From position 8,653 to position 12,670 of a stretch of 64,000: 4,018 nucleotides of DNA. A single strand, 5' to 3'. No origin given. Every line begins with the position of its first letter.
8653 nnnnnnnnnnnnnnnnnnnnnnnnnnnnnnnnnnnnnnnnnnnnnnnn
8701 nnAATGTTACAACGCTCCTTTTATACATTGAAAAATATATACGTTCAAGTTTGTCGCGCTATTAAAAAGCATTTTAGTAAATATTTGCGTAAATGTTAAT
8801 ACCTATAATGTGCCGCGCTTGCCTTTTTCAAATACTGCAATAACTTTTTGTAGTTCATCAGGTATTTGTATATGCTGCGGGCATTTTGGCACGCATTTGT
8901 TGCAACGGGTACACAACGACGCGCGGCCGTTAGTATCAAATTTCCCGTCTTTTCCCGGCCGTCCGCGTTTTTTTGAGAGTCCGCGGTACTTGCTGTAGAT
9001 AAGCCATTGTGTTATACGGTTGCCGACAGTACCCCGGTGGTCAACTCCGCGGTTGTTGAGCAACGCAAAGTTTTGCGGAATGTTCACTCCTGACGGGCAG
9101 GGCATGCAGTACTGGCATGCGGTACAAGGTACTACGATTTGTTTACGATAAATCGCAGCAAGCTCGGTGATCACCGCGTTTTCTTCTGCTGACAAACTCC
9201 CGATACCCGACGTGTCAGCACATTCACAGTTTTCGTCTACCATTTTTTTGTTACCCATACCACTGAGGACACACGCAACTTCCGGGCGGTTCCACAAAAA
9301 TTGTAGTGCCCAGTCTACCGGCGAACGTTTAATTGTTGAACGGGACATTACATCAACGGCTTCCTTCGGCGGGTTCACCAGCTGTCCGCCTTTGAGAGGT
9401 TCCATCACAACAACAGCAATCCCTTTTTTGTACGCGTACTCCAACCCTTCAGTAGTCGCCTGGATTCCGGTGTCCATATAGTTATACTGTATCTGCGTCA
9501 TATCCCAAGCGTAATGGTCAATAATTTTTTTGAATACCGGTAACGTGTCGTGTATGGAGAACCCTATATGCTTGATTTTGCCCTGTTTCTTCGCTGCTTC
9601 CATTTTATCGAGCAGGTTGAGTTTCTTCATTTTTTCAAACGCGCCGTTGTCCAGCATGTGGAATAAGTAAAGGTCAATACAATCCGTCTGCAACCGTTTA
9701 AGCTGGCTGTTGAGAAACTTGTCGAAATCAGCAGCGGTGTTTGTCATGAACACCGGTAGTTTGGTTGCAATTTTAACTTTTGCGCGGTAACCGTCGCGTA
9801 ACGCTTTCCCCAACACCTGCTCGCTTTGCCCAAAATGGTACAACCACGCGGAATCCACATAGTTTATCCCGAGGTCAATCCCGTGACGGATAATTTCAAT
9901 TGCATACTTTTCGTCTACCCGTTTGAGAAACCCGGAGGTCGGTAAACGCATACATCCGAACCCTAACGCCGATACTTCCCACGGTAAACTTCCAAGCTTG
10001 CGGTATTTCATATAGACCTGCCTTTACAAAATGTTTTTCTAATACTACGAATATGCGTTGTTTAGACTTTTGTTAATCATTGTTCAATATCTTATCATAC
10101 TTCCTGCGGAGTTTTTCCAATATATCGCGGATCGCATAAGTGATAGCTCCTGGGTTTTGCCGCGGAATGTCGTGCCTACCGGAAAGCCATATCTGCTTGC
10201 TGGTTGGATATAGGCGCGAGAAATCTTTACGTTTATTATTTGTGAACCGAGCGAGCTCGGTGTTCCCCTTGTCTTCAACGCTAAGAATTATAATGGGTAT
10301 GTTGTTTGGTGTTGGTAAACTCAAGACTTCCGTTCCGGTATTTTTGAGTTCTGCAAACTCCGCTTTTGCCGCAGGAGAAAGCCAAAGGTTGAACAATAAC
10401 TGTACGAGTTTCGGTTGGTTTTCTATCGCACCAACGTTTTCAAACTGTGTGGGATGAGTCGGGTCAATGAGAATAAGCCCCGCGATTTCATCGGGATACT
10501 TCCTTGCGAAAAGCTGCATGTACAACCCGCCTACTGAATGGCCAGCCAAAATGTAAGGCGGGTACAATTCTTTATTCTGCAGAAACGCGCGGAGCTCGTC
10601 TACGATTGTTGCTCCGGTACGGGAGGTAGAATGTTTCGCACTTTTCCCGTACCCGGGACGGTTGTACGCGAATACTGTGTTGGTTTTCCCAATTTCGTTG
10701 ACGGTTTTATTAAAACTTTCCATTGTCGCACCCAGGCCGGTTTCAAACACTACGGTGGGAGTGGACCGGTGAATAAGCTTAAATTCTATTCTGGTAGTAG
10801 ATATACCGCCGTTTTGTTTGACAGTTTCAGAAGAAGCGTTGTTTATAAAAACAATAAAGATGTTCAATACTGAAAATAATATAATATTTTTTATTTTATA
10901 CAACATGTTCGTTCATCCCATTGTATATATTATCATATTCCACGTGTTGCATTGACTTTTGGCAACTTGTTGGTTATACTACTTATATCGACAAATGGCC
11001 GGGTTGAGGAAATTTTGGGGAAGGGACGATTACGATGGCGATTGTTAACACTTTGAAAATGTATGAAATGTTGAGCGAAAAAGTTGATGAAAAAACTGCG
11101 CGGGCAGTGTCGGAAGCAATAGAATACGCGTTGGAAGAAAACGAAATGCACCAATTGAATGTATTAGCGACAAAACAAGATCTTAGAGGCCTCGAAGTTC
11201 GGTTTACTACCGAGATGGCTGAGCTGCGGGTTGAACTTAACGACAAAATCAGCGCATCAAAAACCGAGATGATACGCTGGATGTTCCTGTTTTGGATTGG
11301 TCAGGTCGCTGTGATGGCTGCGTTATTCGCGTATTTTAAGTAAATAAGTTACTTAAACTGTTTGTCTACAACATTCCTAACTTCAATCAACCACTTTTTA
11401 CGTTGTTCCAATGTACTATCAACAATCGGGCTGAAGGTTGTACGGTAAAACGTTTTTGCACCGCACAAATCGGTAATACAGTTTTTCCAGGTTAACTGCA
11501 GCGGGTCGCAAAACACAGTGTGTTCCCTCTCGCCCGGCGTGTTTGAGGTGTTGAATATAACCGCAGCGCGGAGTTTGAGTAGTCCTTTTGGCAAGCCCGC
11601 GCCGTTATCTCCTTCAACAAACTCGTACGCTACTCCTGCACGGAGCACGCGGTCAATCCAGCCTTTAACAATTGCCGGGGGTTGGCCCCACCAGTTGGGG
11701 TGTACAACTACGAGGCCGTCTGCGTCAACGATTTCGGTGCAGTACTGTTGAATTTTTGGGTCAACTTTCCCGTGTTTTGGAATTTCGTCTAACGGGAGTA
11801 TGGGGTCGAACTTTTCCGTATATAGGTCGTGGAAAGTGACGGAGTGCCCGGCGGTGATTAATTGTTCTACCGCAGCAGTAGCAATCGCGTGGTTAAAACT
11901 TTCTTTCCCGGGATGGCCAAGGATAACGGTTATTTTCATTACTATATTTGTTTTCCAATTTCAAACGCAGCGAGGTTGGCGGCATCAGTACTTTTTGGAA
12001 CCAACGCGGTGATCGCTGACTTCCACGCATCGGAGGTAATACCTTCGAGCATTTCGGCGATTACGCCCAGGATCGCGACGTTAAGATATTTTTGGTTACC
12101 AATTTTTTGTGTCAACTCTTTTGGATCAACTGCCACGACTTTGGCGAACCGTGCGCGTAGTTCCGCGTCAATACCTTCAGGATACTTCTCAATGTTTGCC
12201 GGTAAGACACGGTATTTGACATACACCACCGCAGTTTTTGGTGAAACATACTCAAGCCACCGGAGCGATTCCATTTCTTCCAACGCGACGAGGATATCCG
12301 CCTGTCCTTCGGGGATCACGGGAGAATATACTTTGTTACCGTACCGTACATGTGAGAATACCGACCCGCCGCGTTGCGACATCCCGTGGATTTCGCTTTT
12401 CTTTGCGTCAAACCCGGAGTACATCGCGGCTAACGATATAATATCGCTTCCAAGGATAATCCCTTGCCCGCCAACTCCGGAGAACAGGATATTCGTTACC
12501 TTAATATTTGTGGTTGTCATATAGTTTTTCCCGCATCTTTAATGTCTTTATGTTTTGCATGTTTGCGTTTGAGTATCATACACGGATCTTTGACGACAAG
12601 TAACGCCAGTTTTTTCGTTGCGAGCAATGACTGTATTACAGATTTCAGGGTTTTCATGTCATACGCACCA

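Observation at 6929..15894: Duplicated ACT-domain + PaaK-like CoA-ligase cassettes flanking iorAB: aryl-acid / aromatic 2-oxoacid module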

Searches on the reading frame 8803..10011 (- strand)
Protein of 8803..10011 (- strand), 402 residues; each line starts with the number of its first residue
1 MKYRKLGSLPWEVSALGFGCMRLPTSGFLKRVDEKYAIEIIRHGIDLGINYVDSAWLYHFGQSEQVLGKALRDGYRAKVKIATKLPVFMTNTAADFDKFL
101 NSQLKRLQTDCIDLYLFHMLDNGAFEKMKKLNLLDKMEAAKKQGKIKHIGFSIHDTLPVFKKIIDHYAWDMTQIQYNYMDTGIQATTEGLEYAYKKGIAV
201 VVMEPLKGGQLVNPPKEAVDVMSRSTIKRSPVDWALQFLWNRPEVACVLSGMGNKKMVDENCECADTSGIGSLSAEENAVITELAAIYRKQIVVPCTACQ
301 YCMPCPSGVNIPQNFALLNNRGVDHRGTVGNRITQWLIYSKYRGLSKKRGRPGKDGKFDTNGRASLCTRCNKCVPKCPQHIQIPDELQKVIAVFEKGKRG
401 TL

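Call 3: search_protein_families(library=pfam, proteins=[window:8803-10011:-])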
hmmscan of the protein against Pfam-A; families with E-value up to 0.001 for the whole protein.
window:8803-10011:- (402 aa): 6 families
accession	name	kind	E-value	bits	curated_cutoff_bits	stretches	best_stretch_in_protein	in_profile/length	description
PF00248.27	Aldo_ket_red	-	2.1e-39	135.8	24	1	16-283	2-288/291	Aldo/keto reductase family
PF13187.11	Fer4_9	-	1.8e-07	31.5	27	1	296-380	2-50/52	4Fe-4S dicluster domain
PF13746.11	Fer4_18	-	2.8e-06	28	27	0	361-388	55-82/114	4Fe-4S dicluster domain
PF13183.11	Fer4_8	-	2.5e-05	25.2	27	1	295-381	4-68/68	4Fe-4S dicluster domain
PF13237.11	Fer4_10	-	3.9e-05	23.9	25.5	0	365-380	7-22/53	4Fe-4S dicluster domain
PF13534.11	Fer4_17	-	0.0001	23.2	22.2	1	296-381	2-60/61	4Fe-4S dicluster domain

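Call 4: search_protein_families(library=ncbifam, proteins=[window:8803-10011:-])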
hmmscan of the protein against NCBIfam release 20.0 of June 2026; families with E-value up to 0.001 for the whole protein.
window:8803-10011:- (402 aa): 8 families
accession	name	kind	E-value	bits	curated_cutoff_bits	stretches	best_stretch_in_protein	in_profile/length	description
NF049922.1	MethglyxlRedYdjG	equivalog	3.9e-21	75.4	550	2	1-104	1-105/326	NADH-dependent methylglyoxal reductase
NF007695.0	PRK10376.1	subfamily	8.8e-13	48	280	1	12-267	16-273/290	oxidoreductase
NF008377.0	PRK11172.1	equivalog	7.9e-11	41.7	327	1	31-237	12-213/267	2,5-didehydrogluconate reductase DkgB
NF008598.0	PRK11565.1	equivalog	3.2e-08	33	425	1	32-165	25-150/275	2,5-didehydrogluconate reductase DkgA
TIGR01293.1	Kv_beta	subfamily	4.1e-07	29.3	365.4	1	1-121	1-125/319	voltage-dependent potassium channel subunit beta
NF007912.0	PRK10625.1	equivalog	9.9e-07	28.4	415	1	1-161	1-188/346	NADP(H)-dependent aldo-keto reductase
NF011432.0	PRK14863.1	equivalog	0.0005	19.7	244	0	31-253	28-253/292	bifunctional regulator KidO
TIGR02745.1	ccoG_rdxA_fixG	equivalog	0.00059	18.9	316.7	1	337-388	205-254/435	cytochrome c oxidase accessory protein CcoG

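Call 53: search_solved_structures(query=window:8803-10011:-, max_evalue=0.00001)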
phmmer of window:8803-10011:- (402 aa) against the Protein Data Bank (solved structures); distinct sequences matched with E-value up to 0.00001: 36.
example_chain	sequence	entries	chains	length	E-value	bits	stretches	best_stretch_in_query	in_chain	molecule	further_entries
5dan_A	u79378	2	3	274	1.7e-18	69.9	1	1-248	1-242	2,5-diketo-D-gluconic acid reductase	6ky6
6kik_A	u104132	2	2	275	1.7e-18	69.9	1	1-248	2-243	Oxidoreductase, aldo/keto reductase family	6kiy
1pyf_A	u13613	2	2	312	6.1e-18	68.1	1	1-212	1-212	IolS protein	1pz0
1ynp_A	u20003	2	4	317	4.2e-17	65.3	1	1-285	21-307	oxidoreductase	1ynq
3uyi_A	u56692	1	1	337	1.5e-15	60.2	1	4-210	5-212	Perakine reductase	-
3v0s_A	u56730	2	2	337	2.1e-15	59.7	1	4-209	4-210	Perakine reductase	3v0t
3v0u_A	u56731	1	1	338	2.2e-15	59.7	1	4-209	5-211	Perakine reductase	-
8scc_A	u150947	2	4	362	2.5e-15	59.5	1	2-266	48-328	L-galactose dehydrogenase | L-galactose dehydrogenase isoform X1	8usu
7ezi_A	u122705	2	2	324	1.5e-14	56.9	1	1-272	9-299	L-galactose dehydrogenase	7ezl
1pz1_A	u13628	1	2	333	6.5e-14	54.8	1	1-152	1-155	General stress protein 69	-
7smi_A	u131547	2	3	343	1.4e-13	53.7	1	3-265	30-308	L-galactose dehydrogenase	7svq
9w6y_A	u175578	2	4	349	3.1e-13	52.6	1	1-262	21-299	L-galactose dehydrogenase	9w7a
7lh6_B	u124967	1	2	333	1.5e-12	50.4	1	1-212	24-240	L-galactose dehydrogenase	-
4xk2_A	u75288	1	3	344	1.5e-12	50.3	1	1-213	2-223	Aldo/keto reductase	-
4pmj_A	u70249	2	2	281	2e-12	49.9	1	13-261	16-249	Putative oxidoreductase | Aldo-keto reductase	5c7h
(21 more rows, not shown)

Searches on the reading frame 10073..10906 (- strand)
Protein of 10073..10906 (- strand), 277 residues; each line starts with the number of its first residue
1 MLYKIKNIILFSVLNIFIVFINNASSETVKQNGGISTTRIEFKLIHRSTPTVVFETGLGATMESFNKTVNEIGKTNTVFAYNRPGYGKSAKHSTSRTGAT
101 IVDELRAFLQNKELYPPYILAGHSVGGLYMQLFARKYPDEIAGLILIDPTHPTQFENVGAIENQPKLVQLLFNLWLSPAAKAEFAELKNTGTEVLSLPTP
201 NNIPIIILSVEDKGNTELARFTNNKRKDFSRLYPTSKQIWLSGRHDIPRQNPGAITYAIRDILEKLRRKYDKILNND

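Call 3: search_protein_families(library=pfam, proteins=[window:10073-10906:-])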
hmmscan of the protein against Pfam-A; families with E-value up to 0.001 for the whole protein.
window:10073-10906:- (277 aa): 4 families
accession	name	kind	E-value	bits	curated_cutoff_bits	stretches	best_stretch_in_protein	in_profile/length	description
PF00561.26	Abhydrolase_1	-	1.1e-14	55.2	25.8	1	50-169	1-125/245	alpha/beta hydrolase fold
PF12146.15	Hydrolase_4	-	2.9e-12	46.9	27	1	51-156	6-116/239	Serine aminopeptidase, S33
PF12697.13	Abhydrolase_6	-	1.7e-08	35.8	26.3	1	57-164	6-101/217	Alpha/beta hydrolase family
PF00975.26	Thioesterase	-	9.1e-05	23.2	26.4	1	53-154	5-107/226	Thioesterase domain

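Call 4: search_protein_families(library=ncbifam, proteins=[window:10073-10906:-])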
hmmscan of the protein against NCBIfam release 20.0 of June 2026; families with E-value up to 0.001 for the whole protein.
window:10073-10906:- (277 aa): 16 families
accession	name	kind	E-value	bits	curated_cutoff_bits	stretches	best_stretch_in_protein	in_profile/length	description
NF011457.0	PRK14875.1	equivalog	1.1e-11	44.3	307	1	25-149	107-231/372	acetoin dehydrogenase dihydrolipoyllysine-residue acetyltransferase subunit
NF051488.1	bifunc_PcaDC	exception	3.3e-10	39.6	390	1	48-149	11-111/375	bifunctional 3-oxoadipate enol-lactonase/4-carboxymuconolactone decarboxylase PcaDC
NF051487.1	bifunc_PcaCD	exception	4.5e-09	35.9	430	1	48-150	171-272/413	bifunctional 4-carboxymuconolactone decarboxylase/3-oxoadipate enol-lactonase PcaCD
TIGR02427.1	protocat_pcaD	equivalog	6.2e-09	35.6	255.85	1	47-150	11-113/251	3-oxoadipate enol-lactonase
TIGR03611.1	RutD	equivalog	1.2e-06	28.1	238.5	1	46-148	10-112/258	pyrimidine utilization protein D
TIGR01738.1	bioH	equivalog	2e-06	27.6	206.95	1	51-148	6-97/245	pimeloyl-ACP methyl ester esterase BioH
NF050089.1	i_nPHAscl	equivalog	3e-06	26.5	300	1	63-150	32-118/288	intracellular short-chain-length polyhydroxyalkanoate depolymerase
NF052614.1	AB_fold_OlsI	equivalog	3.4e-06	26.8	385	1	80-162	53-135/272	ornithine lipid biosynthesis O-acyltransferase OlsI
TIGR03695.1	menH_SHCHC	equivalog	7.5e-06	25.5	208.55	1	49-147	2-102/252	2-succinyl-6-hydroxy-2,4-cyclohexadiene-1-carboxylate synthase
TIGR01250.1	pro_imino_pep_2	subfamily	1.1e-05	25.1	167.65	1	48-148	25-128/288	proline iminopeptidase-family hydrolase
TIGR03056.1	bchO_mg_che_rel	equivalog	2.5e-05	23.4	172.55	1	49-134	28-113/278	alpha/beta fold hydrolase BchO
NF045632.1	hydroxlase_HsaD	equivalog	2.6e-05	23.3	400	1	50-150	35-138/290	4,5:9,10-diseco-3-hydroxy-5,9,17-trioxoandrosta-1(10),2-diene-4-oate hydrolase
NF002938.0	PRK03592.1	equivalog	3.3e-05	23.4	241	0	50-154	31-135/298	haloalkane dehalogenase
NF008340.0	PRK11126.1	equivalog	0.00015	21.1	261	1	46-146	11-109/255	2-succinyl-6-hydroxy-2,4-cyclohexadiene-1-carboxylate synthase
NF045948.1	ProImpepThrmp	equivalog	0.00019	20.9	500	1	37-146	11-125/291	proline iminopeptidase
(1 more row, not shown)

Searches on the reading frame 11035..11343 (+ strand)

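Call 29: search_protein_families(library=pfam, proteins=[window:11035-11343:+], max_evalue=0.001)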
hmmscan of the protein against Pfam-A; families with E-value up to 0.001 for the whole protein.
window:11035-11343:+ (102 aa): 1 family
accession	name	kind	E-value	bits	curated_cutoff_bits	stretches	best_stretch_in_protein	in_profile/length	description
PF07798.16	CCDC90-like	-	7.6e-06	26.3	33.5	1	4-69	1-67/175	Coiled-coil domain-containing protein 90-like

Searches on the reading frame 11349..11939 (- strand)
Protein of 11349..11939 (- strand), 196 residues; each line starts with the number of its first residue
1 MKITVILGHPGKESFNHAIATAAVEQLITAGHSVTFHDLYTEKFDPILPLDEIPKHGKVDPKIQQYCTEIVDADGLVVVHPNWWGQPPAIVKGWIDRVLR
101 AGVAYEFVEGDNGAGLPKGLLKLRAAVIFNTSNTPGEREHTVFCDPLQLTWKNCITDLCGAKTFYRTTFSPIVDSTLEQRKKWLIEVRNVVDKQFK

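Call 3: search_protein_families(library=pfam, proteins=[window:11349-11939:-])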
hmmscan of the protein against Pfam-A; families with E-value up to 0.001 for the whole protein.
window:11349-11939:- (196 aa): 2 families
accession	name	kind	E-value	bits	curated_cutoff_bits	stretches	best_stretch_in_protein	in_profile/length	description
PF02525.22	Flavodoxin_2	-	1.9e-31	109.8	27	1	1-164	1-170/198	Flavodoxin-like fold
PF03358.20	FMN_red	-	9.2e-15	55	24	1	1-100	1-98/152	NADPH-dependent FMN reductase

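Call 4: search_protein_families(library=ncbifam, proteins=[window:11349-11939:-])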
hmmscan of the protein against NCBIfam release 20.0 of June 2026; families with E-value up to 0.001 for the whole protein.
window:11349-11939:- (196 aa): 4 families
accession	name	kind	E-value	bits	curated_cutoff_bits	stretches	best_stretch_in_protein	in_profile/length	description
NF007280.0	PRK09739.1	equivalog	2.6e-22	79.4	162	1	1-106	4-113/199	NAD(P)H oxidoreductase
NF002044.1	PRK00871.1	equivalog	7.5e-09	35.2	210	1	20-154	15-136/170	glutathione-regulated potassium-efflux system oxidoreductase KefF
NF003430.0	PRK04930.1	equivalog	1.1e-05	24.9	240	1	2-106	7-95/184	glutathione-regulated potassium-efflux system ancillary protein KefG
NF010075.0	PRK13556.1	subfamily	0.00041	20.3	188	1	58-111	75-129/208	FMN-dependent NADH-azoreductase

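Call 52: search_solved_structures(query=window:11349-11939:-, max_evalue=0.00001)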
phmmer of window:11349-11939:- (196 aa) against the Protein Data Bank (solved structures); distinct sequences matched with E-value up to 0.00001: 31.
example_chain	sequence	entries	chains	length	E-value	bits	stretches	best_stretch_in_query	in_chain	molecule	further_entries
3lcm_A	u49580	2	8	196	6e-19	71.2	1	1-188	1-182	Putative oxidoreductase | NADPH Quinone Oxidoreductase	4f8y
4r81_A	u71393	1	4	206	7.7e-15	57.8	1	2-117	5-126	NADH dehydrogenase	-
1dxq_A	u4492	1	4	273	4.5e-14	55.3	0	55-115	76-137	QUINONE REDUCTASE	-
1qrd_A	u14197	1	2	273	1.8e-13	53.3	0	54-109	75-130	QUINONE-REDUCTASE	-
3te7_A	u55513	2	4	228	4.1e-13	52.1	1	69-180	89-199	Ribosyldihydronicotinamide dehydrogenase [quinone]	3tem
3tzb_A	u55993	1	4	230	4.2e-13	52.1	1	69-180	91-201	Ribosyldihydronicotinamide dehydrogenase [quinone]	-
1qr2_A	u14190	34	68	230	4.2e-13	52.1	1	69-180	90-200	PROTEIN (QUINONE REDUCTASE TYPE 2) | NRH dehydrogenase [quinone] 2 | Ribosyldihydronicotinamide dehydrogenase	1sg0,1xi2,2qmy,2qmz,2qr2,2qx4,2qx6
1zx1_A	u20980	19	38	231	4.3e-13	52.1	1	69-180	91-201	NRH dehydrogenase [quinone] 2 | Ribosyldihydronicotinamide dehydrogenase [quinone]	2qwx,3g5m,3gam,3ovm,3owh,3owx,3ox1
3fw1_A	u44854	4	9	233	4.5e-13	52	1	69-180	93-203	Ribosyldihydronicotinamide dehydrogenase [quinone]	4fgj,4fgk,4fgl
2bzs_A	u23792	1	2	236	4.7e-13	51.9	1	69-180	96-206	NRH DEHYDROGENASE [QUINONE] 2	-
3o73_A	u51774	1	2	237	4.8e-13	51.9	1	69-180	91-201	Ribosyldihydronicotinamide dehydrogenase [quinone]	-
7o4d_A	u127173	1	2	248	5.7e-13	51.7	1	2-180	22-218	Ribosyldihydronicotinamide dehydrogenase [quinone]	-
5lbt_A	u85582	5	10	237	3.1e-12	49.3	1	68-180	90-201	Ribosyldihydronicotinamide dehydrogenase [quinone]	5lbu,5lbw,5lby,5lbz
4gi5_A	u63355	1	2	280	1.3e-10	44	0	69-109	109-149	quinone reductase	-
5fuq_A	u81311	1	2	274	4.3e-10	42.3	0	4-71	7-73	NAD(P)H DEHYDROGENASE [QUINONE] 1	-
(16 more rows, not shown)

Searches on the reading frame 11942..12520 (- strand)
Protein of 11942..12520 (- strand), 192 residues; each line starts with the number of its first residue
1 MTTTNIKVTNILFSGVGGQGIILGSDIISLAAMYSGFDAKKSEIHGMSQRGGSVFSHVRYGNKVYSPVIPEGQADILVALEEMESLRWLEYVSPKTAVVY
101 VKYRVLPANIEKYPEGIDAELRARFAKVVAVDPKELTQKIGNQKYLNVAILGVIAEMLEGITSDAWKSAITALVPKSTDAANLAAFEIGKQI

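Call 3: search_protein_families(library=pfam, proteins=[window:11942-12520:-])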
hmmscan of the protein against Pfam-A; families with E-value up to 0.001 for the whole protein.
window:11942-12520:- (192 aa): 1 family
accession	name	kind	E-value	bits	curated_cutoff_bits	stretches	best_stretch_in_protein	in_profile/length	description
PF01558.24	POR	-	2.7e-33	116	27.4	1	17-190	1-172/173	Pyruvate ferredoxin/flavodoxin oxidoreductase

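Call 4: search_protein_families(library=ncbifam, proteins=[window:11942-12520:-])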
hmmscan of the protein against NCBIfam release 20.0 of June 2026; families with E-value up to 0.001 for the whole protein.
window:11942-12520:- (192 aa): 25 families
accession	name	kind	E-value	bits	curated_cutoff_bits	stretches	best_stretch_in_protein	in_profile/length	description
NF005322.0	PRK06853.1-2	equivalog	7.4e-63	211.9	237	1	6-191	3-191/197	indolepyruvate oxidoreductase subunit beta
NF005325.0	PRK06853.1-5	equivalog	2.5e-59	200.3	230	1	7-191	2-189/192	indolepyruvate oxidoreductase subunit beta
NF005323.0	PRK06853.1-3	equivalog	6.2e-47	160.1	238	1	7-191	5-193/197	indolepyruvate oxidoreductase subunit beta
TIGR03334.1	IOR_beta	equivalog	2.6e-43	148.2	205.8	1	10-191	2-189/189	indolepyruvate ferredoxin oxidoreductase subunit beta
NF005324.0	PRK06853.1-4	equivalog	8e-38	130.3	222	1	9-192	3-188/196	indolepyruvate oxidoreductase subunit beta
NF004917.0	PRK06274.1-3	equivalog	2.1e-34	119.2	284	1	10-188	4-188/203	indolepyruvate oxidoreductase subunit beta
NF004918.0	PRK06274.1-4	equivalog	1e-31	110.3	278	1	10-185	4-184/202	indolepyruvate oxidoreductase subunit beta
NF005326.0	PRK06853.1-6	equivalog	4.1e-31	108.3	348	1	7-190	2-193/202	indolepyruvate oxidoreductase subunit beta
NF005328.0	PRK06853.2-2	equivalog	8.2e-30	104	240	1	9-175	4-169/192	indolepyruvate oxidoreductase subunit beta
NF005327.0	PRK06853.2-1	equivalog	3.1e-28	98.9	242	1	9-173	4-169/194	indolepyruvate oxidoreductase subunit beta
NF004915.0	PRK06274.1-1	equivalog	1.4e-25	89.9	274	1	10-154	4-152/194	indolepyruvate oxidoreductase subunit beta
NF004916.0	PRK06274.1-2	equivalog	2.7e-21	76.5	227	1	11-189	5-172/178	indolepyruvate oxidoreductase subunit beta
NF006323.0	PRK08537.1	equivalog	1e-16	60.8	235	1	10-191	4-176/181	2-oxoacid:ferredoxin oxidoreductase subunit gamma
NF009589.0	PRK13030.1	subfamily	5.2e-12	44.3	816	1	7-191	727-925/1170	indolepyruvate ferredoxin oxidoreductase family protein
NF009588.0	PRK13029.1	subfamily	2.5e-11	42.3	952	1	8-191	744-941/1196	indolepyruvate ferredoxin oxidoreductase family protein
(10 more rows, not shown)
